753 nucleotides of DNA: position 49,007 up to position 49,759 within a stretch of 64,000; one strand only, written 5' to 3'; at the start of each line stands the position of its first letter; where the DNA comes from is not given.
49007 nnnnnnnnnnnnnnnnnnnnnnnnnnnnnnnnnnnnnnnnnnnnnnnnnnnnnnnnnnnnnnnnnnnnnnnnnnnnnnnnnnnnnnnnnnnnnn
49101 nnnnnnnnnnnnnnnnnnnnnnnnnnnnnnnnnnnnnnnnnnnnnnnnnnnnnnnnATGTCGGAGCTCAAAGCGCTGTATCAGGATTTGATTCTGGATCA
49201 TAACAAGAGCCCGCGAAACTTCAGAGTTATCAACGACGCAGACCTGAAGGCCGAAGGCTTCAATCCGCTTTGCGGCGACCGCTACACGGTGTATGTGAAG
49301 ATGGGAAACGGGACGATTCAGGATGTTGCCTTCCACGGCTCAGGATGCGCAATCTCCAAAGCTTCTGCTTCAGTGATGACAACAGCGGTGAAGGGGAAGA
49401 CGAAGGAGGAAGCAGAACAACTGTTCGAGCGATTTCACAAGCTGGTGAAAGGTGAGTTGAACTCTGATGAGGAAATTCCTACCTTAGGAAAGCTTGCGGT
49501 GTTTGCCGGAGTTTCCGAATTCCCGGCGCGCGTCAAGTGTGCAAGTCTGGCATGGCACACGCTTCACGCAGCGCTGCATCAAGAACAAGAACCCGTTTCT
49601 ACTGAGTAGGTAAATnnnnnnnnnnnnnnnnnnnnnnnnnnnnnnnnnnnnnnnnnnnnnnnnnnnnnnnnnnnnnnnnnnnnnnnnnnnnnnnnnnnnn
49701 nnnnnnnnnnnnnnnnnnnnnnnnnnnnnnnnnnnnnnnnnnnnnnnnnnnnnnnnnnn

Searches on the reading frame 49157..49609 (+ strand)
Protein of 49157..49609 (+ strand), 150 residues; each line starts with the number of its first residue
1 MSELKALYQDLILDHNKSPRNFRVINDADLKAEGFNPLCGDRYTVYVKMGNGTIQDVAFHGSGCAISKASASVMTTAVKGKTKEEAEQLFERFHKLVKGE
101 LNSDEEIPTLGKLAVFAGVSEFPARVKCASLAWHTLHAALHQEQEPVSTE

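Call 58: search_protein_families(library=pfam, proteins=[window:49157-49609:+], max_evalue=0.001)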
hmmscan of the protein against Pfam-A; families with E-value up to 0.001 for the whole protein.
window:49157-49609:+ (150 aa): 1 family
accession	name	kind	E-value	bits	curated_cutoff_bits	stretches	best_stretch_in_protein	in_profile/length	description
PF01592.21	NifU_N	-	6e-22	78.6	22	1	8-128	2-126/127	NifU-like N terminal domain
